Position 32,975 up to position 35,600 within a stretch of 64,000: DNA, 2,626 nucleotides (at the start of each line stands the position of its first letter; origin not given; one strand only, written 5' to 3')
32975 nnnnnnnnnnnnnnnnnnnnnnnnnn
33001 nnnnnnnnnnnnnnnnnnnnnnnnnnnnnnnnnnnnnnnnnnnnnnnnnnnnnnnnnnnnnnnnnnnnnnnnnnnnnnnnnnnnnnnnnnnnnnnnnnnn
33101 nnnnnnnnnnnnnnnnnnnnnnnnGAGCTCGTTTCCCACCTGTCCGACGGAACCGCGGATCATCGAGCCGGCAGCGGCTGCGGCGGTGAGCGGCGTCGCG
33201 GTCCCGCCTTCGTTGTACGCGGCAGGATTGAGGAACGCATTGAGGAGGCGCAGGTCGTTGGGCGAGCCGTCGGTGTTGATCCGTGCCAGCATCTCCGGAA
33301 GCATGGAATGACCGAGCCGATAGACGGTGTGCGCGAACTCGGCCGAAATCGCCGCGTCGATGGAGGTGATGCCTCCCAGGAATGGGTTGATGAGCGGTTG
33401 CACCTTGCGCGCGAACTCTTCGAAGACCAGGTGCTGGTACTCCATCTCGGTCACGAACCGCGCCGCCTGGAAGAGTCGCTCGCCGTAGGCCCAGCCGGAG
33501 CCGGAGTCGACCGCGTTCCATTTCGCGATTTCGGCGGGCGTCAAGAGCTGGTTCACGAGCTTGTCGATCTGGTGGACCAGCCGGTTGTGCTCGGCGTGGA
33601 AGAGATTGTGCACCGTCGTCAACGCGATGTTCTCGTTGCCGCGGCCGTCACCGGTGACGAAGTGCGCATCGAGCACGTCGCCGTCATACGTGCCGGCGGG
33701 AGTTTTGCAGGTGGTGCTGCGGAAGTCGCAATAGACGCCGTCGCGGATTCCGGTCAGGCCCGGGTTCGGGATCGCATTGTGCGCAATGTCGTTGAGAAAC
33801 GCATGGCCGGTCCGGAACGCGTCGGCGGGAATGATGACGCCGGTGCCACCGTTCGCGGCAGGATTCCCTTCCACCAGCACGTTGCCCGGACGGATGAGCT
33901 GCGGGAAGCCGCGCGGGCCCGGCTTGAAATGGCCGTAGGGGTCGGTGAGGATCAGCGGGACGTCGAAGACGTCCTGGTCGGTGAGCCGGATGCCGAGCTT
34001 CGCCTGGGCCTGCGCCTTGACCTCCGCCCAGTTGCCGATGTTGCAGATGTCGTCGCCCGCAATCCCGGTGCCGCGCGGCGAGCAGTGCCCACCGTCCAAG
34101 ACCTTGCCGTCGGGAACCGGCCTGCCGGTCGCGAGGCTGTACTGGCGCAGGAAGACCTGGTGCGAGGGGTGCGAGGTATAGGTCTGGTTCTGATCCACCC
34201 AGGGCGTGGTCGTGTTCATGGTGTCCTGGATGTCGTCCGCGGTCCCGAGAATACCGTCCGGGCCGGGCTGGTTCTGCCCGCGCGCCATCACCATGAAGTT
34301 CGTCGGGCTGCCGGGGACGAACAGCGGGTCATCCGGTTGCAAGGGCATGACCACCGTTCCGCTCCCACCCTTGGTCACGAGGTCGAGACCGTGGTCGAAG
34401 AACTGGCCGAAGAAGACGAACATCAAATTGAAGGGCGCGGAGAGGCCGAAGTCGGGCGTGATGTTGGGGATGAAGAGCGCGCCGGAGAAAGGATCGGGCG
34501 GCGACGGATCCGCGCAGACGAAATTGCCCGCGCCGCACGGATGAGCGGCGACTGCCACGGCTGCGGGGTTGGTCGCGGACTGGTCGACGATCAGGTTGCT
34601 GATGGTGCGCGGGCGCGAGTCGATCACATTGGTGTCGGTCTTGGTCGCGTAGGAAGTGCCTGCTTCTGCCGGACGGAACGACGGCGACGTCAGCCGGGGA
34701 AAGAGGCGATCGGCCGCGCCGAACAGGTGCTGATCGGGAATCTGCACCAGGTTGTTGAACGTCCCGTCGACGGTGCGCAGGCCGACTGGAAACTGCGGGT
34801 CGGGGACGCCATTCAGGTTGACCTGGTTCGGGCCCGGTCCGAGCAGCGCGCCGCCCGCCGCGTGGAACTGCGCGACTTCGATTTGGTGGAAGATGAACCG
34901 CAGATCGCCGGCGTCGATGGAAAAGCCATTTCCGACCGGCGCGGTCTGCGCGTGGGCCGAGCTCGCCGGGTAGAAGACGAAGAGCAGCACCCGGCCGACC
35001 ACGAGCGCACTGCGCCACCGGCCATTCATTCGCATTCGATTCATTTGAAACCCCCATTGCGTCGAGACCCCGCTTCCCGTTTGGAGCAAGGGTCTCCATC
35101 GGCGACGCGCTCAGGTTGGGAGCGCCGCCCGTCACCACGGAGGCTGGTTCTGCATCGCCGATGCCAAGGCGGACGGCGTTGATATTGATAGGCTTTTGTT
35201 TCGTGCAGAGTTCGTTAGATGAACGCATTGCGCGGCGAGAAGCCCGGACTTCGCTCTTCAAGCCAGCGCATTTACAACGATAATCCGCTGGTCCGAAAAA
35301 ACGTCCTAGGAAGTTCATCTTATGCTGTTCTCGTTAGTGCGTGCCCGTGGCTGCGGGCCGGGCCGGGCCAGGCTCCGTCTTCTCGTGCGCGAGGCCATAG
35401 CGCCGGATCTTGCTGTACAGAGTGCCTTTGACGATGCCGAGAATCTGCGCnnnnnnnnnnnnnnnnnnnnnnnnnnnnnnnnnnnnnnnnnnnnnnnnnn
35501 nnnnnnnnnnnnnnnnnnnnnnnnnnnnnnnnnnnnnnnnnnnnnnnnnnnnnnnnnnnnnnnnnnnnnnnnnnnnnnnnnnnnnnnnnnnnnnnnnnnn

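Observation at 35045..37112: Dedicated GAF-sigma-54 activator plus -24/-12 promoter wired to the peroxidase gene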

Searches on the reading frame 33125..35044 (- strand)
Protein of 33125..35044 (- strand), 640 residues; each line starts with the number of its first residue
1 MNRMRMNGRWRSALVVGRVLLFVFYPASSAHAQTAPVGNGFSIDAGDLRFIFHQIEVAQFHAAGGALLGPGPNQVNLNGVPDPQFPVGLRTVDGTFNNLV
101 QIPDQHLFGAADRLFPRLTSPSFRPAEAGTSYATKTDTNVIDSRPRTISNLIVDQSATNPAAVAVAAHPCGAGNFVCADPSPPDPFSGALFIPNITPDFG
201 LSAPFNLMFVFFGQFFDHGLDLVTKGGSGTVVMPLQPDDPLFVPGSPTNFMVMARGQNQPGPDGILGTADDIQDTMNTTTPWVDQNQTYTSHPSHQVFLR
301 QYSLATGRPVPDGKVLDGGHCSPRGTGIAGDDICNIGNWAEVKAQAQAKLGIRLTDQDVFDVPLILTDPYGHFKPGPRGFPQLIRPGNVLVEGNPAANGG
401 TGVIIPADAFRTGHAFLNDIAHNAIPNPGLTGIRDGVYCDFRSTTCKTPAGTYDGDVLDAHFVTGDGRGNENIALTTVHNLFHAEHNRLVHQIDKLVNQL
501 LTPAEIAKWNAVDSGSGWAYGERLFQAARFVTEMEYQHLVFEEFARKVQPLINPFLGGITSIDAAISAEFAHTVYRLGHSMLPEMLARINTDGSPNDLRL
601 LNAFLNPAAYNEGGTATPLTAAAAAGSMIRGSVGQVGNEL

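Call 35: find_related_loci(query=window:33125-35044:-, collection=genome_contigs, flank=4000)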
Query window:33125-35044:- (640 aa) in genome_contigs; peptide patterns used: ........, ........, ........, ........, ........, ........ (x = any residue, [..] = any of these).
599 stretches matched a pattern (row limit reached: there are more); 560 encode a relative of the query (tblastn E <= 1e-3); the best 80 are kept; 80 distinct loci.
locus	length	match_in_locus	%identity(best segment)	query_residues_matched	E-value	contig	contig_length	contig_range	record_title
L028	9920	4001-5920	83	1-640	0e+0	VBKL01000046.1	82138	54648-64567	MAG: Deltaproteobacteria bacterium isolate DP_8 14_1009_02_20cm_scaffold_19, whole genome shotgun sequence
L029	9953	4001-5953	80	3-640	0e+0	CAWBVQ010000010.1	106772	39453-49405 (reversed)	MAG: uncultured delta proteobacterium isolate MFD08416.bin.2.80 genome assembly, contig: contig_31013, whole genome shot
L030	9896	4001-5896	74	3-640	0e+0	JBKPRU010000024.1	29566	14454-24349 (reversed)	MAG: Acidobacteriota bacterium isolate GS_EKS_MAG_00040 GS_EKS_000000085704, whole genome shotgun sequence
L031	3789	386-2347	71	5-640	0e+0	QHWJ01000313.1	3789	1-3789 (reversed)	MAG: Acidobacteria bacterium isolate gp6 AA46 14_0929_02_40cm_scaffold_32981_curated, whole genome shotgun sequence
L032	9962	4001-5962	71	3-640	0e+0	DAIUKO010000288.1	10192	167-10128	MAG TPA_asm: Vicinamibacterales bacterium isolate CTOTU27892 NODE_1180_length_10192_cov_8.618526, whole genome shotgun s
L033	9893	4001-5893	74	31-640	0e+0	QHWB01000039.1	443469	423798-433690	MAG: Acidobacteria bacterium isolate gp6 AA54 14_1009_05_20cm_scaffold_9_curated, whole genome shotgun sequence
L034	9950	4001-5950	70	13-640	0e+0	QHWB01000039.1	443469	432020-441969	MAG: Acidobacteria bacterium isolate gp6 AA54 14_1009_05_20cm_scaffold_9_curated, whole genome shotgun sequence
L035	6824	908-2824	72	3-640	0e+0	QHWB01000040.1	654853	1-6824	MAG: Acidobacteria bacterium isolate gp6 AA54 14_1009_05_20cm_scaffold_11_curated, whole genome shotgun sequence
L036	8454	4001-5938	69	5-640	0e+0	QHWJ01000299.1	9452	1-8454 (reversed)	MAG: Acidobacteria bacterium isolate gp6 AA46 14_0929_02_40cm_scaffold_5962_curated, whole genome shotgun sequence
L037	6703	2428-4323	69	3-640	0e+0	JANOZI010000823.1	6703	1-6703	MAG: Acidobacteriota bacterium isolate VAR_79_metabat_490 VAR_79_k141_950656, whole genome shotgun sequence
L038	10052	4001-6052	63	1-640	0e+0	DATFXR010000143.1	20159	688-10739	MAG TPA_asm: Vicinamibacterales bacterium isolate SMAG_U9522 k141_13529761, whole genome shotgun sequence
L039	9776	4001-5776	61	11-625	0e+0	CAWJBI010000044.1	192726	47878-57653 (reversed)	MAG: uncultured Gammaproteobacteria bacterium isolate MFD00709.bin.2.216 genome assembly, contig: contig_40170, whole ge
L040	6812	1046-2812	61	28-640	0e+0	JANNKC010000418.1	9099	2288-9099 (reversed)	MAG: Anaeromyxobacter sp. isolate SOY_4_C_metabat_247 SOY_4_C_k141_106340, whole genome shotgun sequence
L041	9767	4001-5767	60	27-640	0e+0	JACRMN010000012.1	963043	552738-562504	MAG: Deltaproteobacteria bacterium isolate NC_groundwater_1908_Pr3_S2p5_74_37 SR2-18-S2p5_coassembly_scaffold_47894, who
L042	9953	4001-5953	53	3-640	0e+0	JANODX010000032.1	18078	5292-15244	MAG: Vicinamibacteria bacterium isolate SOY_65_metabat_89 SOY_65_k141_12585, whole genome shotgun sequence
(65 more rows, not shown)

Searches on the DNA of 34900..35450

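Call 74: search_rna_families(source=window, start=34900, end=35450, threshold=evalue, max_evalue=1)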
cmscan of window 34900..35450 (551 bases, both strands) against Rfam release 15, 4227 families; matches with E-value up to 1: 0.
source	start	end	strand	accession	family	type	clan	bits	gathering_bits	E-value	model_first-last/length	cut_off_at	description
